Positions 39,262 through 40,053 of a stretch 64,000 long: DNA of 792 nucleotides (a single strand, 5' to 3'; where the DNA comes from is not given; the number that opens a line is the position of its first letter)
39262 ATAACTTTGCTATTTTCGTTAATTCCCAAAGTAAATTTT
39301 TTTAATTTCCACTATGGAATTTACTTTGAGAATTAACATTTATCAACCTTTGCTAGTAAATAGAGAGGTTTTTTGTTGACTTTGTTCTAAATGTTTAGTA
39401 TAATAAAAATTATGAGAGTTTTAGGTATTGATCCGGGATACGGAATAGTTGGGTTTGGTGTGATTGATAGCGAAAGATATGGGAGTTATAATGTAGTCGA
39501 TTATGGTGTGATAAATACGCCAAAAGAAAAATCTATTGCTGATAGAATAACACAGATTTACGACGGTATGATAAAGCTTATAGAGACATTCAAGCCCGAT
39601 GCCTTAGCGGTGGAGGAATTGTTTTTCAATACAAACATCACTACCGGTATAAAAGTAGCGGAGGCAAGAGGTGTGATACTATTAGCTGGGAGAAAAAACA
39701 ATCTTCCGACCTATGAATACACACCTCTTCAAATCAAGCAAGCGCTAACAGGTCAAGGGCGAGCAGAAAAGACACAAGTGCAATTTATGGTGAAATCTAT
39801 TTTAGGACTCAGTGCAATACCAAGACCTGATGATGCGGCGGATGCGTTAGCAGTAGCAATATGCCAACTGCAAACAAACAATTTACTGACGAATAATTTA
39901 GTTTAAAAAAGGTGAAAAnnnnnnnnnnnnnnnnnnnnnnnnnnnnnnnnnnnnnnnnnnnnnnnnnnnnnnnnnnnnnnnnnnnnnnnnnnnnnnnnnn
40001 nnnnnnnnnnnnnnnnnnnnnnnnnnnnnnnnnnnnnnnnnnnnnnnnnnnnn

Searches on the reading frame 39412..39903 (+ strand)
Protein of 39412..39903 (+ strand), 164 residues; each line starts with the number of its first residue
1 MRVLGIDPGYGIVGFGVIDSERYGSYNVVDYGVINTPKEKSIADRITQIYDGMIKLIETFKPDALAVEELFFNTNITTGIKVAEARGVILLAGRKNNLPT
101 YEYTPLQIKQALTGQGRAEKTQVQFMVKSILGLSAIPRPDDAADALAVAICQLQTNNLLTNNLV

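Call 6: search_protein_families(library=pfam, proteins=[window:39412-39903:+], max_evalue=0.1)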
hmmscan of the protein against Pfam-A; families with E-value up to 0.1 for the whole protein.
window:39412-39903:+ (164 aa): 2 families
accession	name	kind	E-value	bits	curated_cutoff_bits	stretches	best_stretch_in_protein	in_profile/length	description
PF02075.23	RuvC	-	2.4e-49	167.5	22.2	1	3-151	1-147/148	Crossover junction endodeoxyribonuclease RuvC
PF24132.1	DUF7399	-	0.022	15.6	27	1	27-83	57-113/134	Family of unknown function (DUF7399)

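Call 15: find_related_loci(query=window:39412-39903:+, collection=genome_contigs, flank=7000)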
Query window:39412-39903:+ (164 aa) in genome_contigs; peptide patterns used: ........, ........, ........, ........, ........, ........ (x = any residue, [..] = any of these).
599 stretches matched a pattern (row limit reached: there are more); 584 encode a relative of the query (tblastn E <= 1e-3); the best 80 are kept; 80 distinct loci.
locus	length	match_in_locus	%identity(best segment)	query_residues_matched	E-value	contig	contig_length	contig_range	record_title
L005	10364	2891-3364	68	1-159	5e-68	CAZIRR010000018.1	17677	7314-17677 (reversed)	MAG TPA_asm: uncultured Christensenella sp. isolate SRP225648_co1_957 genome assembly, contig: NODE_7835_length_17677_co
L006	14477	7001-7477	68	1-160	8e-67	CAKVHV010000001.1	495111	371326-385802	MAG: uncultured Clostridia bacterium isolate REFINED_METABAT215_TOP10_CONTIGS_1500_ASSEMBLY_K77_MERGED__Hadza_PheChl_Fib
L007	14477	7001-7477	66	1-160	5e-66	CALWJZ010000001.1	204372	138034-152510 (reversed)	MAG: uncultured Clostridia bacterium isolate BRZ_AM__bin13 genome assembly, contig: BRZ_AM__NODE_73_length_204372_cov_16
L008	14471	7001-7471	66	1-158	6e-66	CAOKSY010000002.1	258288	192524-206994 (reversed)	MAG TPA_asm: uncultured Clostridia bacterium isolate SRR15604549_bin.11_metawrap_v1.3_MAG genome assembly, contig: NODE.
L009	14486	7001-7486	68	1-162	6e-66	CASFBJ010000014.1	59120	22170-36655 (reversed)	uncultured Christensenella sp. isolate SI.O16.metabat-bins.50 genome assembly, contig: SI.O16.metabat-bins.50.fa_k141_30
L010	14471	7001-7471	64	1-158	1e-64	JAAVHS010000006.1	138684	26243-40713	MAG: Clostridiales bacterium isolate Mgla_MAG_39-bin_5 c_000000017633, whole genome shotgun sequence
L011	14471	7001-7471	63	1-158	3e-63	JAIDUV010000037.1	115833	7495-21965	MAG: Clostridia bacterium isolate SC0369_comb_17 SC0369_comb_17_contig_37, whole genome shotgun sequence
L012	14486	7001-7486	66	1-164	3e-60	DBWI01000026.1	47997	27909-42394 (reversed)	MAG TPA_asm: Christensenella sp. UBA1242 UBA1242_contig_110690, whole genome shotgun sequence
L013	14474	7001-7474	58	1-159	1e-59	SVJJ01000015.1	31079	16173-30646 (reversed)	MAG: Oscillospiraceae bacterium isolate SIG432 NODE_6285_length_31079_cov_2.941587, whole genome shotgun sequence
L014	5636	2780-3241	58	1-155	3e-59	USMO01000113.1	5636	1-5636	uncultured Clostridiales bacterium isolate UMGS1865 genome assembly, contig: NODE_7016_length_5636_cov_2.919907, whole g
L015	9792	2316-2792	64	1-162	2e-58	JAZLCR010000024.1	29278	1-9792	MAG: Candidatus Onthoplasma sp. isolate T1900045048_TC20190041.MAGScoT_cleanbin_000033 SGB_4510_k141_3308711, whole geno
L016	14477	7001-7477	57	1-160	3e-58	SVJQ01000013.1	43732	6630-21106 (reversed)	MAG: Oscillospiraceae bacterium isolate SIG439 NODE_19232_length_43732_cov_2.590001, whole genome shotgun sequence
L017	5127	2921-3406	58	1-161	2e-58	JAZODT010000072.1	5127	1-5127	MAG: Clostridia bacterium isolate T1900044751_TS20190417.MAGScoT_cleanbin_000018 SGB_2215_k141_2503366, whole genome sho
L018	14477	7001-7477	63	1-162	1e-58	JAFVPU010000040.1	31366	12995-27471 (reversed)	MAG: Clostridia bacterium isolate RGIG5284 Sheep_Colon-2__c179521, whole genome shotgun sequence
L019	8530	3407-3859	59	1-152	4e-58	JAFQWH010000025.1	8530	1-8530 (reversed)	MAG: Clostridia bacterium isolate RGIG2209 Goat_Colon.Co__c778377, whole genome shotgun sequence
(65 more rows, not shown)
